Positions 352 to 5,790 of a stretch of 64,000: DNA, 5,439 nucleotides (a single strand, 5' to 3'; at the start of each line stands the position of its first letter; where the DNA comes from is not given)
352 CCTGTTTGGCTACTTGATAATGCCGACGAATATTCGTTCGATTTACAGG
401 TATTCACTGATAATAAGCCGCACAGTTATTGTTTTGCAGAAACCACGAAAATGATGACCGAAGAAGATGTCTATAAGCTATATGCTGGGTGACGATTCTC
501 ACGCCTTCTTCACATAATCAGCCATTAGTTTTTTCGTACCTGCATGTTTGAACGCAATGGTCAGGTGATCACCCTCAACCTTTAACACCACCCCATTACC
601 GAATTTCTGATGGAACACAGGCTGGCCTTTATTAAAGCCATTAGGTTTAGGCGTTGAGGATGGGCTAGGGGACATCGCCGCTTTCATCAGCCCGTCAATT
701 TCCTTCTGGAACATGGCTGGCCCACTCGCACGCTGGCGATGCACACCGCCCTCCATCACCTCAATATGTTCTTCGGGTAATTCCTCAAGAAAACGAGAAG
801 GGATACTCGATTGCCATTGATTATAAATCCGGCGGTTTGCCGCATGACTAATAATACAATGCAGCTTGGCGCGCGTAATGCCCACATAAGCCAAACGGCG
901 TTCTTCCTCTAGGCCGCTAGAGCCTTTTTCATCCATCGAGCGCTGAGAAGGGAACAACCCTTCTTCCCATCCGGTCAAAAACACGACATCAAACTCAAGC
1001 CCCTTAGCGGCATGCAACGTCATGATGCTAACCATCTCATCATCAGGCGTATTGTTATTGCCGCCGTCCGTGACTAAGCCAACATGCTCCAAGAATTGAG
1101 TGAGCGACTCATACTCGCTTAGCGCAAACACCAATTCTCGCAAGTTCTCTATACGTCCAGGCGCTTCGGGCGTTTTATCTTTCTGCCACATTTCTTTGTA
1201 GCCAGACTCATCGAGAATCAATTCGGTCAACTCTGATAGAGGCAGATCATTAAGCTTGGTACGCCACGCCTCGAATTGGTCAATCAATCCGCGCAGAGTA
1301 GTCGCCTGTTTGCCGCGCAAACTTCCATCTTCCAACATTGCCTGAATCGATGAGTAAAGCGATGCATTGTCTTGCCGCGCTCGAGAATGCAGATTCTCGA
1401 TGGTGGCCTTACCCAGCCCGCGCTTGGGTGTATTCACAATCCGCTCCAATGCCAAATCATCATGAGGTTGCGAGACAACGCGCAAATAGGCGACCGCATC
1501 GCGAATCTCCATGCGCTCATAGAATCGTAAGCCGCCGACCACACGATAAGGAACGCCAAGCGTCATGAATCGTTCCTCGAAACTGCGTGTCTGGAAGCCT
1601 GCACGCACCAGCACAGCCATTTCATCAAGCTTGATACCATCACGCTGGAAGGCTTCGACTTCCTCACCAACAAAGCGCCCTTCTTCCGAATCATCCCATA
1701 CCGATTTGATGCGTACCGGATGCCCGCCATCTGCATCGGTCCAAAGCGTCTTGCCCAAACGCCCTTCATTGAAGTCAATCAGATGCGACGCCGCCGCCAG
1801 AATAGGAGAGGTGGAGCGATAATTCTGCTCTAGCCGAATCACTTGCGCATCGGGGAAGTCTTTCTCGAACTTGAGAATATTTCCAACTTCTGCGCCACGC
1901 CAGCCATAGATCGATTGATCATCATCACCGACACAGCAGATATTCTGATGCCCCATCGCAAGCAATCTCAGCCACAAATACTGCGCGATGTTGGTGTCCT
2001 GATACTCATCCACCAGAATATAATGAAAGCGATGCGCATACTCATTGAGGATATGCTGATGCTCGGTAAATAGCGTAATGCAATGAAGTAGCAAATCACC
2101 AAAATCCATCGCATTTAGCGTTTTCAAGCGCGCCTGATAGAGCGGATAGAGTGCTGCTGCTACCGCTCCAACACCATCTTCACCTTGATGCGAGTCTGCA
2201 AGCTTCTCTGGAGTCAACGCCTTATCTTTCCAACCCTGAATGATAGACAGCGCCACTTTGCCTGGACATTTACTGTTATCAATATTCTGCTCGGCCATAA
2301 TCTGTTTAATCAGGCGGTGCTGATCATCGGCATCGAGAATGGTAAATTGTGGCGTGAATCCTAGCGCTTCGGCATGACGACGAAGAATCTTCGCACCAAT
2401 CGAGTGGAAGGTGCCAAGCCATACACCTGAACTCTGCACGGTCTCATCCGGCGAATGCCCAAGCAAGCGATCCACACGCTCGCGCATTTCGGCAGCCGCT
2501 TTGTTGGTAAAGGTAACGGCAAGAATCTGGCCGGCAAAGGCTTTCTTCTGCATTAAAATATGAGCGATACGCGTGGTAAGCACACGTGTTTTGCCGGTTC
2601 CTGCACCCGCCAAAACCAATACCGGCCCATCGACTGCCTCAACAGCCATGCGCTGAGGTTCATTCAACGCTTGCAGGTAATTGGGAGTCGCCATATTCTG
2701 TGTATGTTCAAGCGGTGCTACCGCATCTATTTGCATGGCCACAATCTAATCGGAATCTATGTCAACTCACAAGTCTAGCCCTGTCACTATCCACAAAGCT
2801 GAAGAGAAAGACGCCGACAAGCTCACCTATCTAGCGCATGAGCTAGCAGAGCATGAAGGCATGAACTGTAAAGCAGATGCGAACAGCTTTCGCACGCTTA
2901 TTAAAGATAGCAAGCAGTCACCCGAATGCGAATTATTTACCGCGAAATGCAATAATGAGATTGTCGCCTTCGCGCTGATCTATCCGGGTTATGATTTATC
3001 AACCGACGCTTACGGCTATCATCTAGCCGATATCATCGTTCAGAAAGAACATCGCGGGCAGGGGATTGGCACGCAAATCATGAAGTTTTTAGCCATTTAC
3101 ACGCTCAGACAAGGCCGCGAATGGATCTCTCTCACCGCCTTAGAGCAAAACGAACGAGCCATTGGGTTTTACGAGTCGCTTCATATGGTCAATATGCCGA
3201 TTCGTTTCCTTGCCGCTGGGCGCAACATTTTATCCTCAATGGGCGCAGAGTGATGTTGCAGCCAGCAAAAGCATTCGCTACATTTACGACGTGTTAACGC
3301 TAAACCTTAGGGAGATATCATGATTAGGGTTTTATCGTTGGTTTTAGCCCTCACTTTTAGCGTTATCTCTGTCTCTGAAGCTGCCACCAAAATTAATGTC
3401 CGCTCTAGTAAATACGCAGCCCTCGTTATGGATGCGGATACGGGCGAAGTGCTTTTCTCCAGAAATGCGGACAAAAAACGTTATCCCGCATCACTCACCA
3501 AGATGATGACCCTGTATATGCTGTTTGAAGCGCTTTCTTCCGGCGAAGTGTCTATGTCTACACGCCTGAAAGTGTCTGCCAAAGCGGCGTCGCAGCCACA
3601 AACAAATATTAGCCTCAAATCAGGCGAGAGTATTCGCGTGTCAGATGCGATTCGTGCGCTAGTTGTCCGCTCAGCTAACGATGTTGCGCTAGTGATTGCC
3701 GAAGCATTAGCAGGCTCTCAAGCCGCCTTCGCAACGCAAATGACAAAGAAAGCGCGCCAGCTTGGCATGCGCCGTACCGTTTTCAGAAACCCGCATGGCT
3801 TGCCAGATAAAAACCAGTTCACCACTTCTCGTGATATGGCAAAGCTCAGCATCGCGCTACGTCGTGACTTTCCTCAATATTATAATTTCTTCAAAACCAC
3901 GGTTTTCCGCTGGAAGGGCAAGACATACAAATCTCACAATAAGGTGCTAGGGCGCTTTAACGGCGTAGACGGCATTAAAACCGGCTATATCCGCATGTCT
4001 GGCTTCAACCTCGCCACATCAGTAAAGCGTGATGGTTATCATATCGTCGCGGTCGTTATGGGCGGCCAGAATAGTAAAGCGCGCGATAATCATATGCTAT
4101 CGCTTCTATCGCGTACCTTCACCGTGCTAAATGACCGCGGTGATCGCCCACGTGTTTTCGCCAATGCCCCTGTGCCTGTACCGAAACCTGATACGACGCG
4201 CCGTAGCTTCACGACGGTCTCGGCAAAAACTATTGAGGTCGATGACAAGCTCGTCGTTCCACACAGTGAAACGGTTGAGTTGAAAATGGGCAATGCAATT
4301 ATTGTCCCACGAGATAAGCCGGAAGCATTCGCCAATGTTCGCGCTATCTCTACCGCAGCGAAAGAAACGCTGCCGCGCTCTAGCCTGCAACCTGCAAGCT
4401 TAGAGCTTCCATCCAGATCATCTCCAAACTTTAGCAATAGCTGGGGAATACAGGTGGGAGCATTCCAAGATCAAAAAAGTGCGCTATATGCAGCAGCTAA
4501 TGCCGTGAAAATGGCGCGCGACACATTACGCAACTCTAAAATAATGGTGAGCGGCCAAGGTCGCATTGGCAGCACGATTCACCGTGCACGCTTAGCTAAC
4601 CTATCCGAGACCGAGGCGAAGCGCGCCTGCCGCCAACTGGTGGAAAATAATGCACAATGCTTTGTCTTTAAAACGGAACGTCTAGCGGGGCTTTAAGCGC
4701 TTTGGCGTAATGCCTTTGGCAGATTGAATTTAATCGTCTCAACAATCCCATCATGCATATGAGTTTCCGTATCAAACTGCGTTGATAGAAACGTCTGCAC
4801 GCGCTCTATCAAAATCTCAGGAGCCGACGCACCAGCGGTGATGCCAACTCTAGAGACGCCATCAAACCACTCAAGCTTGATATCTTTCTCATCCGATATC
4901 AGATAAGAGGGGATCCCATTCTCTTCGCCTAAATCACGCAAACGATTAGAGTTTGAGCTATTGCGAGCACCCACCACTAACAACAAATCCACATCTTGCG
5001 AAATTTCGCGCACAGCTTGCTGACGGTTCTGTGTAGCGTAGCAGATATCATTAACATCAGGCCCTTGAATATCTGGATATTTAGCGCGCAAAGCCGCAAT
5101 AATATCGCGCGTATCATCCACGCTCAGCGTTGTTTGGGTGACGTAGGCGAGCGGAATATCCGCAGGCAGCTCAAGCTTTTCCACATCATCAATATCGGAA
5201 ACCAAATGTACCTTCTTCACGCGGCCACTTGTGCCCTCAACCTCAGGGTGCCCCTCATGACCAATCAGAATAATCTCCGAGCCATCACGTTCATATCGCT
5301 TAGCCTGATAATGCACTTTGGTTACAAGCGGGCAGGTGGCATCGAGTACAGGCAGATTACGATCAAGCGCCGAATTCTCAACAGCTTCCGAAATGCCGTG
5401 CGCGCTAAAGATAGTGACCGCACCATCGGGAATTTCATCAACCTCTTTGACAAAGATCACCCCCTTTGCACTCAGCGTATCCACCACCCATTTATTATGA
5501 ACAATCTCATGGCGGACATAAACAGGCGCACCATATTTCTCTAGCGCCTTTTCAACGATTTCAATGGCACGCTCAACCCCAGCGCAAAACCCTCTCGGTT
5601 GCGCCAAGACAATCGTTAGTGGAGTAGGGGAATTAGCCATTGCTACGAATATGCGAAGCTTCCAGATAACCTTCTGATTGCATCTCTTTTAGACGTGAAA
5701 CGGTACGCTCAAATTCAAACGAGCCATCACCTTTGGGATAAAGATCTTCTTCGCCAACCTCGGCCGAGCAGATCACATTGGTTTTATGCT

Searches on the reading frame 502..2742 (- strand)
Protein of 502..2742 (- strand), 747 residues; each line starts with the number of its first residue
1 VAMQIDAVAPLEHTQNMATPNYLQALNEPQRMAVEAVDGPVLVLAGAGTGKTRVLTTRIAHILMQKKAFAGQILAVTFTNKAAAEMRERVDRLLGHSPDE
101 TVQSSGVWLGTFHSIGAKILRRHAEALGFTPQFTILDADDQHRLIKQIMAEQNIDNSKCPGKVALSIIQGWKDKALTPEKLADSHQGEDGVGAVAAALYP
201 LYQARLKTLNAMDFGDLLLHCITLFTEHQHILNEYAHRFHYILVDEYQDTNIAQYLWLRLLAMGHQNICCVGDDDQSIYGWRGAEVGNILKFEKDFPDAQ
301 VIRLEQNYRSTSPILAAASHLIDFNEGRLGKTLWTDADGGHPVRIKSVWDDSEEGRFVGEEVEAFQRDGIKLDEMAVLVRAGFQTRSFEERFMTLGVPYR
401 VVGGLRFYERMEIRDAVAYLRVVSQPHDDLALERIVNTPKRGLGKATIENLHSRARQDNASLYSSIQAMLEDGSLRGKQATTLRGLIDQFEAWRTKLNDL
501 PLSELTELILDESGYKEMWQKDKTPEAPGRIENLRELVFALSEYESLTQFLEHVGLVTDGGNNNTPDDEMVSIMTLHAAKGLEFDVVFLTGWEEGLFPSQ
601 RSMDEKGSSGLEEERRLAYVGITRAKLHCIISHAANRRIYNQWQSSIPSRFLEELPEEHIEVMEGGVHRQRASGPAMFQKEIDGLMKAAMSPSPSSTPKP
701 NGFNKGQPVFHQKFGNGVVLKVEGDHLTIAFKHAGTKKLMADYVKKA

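Call 74: search_protein_families(library=pfam, proteins=[window:502-2742:-], max_evalue=0.00001)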
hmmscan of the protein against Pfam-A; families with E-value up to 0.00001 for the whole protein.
window:502-2742:- (747 aa): 6 families
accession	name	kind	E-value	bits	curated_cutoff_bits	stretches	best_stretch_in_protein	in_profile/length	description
PF00580.27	UvrD-helicase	-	4.5e-90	302.4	23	1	26-297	1-271/271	UvrD/REP helicase N-terminal domain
PF13361.12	UvrD_C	-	1.3e-65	222.5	25.6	1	302-634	1-348/350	UvrD-like helicase C-terminal domain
PF13245.12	AAA_19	-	2.9e-21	76.5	25.1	1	30-280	1-132/134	AAA domain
PF13604.12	AAA_30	-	3.4e-08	33.9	27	0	26-91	2-67/191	AAA domain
PF13538.12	UvrD_C_2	-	3.5e-08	33.6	27.4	1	572-631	3-51/52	UvrD-like helicase C-terminal domain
PF21196.3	PcrA_UvrD_tudor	-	8.8e-07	29.1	23.9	1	706-743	2-43/48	PcrA/UvrD tudor domain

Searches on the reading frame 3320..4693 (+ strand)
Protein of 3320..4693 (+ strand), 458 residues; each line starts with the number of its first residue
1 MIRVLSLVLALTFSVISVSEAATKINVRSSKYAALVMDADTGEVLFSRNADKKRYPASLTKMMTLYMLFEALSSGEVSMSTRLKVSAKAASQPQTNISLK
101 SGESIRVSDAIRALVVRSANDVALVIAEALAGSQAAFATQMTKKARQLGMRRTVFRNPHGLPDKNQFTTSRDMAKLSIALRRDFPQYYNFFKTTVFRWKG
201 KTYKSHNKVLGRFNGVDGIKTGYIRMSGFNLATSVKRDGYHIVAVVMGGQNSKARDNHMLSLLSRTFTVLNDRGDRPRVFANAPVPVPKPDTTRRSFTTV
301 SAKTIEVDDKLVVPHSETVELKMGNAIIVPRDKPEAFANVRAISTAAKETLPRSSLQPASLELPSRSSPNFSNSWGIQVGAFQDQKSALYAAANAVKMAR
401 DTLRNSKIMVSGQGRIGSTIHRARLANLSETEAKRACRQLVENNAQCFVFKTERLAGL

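Call 74: search_protein_families(library=pfam, proteins=[window:3320-4693:+], max_evalue=0.00001)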
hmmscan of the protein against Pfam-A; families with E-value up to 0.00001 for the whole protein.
window:3320-4693:+ (458 aa): 2 families
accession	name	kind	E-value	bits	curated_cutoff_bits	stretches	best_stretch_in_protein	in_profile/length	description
PF00768.25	Peptidase_S11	-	8.3e-59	199.4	27.6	1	32-250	13-238/239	D-alanyl-D-alanine carboxypeptidase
PF13354.11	Beta-lactamase2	-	9e-15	55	22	1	35-182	3-148/214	Beta-lactamase enzyme family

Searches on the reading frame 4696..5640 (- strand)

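Call 74: search_protein_families(library=pfam, proteins=[window:4696-5640:-], max_evalue=0.00001)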
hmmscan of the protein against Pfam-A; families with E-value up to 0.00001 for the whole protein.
window:4696-5640:- (315 aa): 1 family
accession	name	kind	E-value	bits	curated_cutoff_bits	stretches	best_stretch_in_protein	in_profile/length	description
PF02401.23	LYTB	-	1.2e-97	326.8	24.5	1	10-285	1-266/267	LytB protein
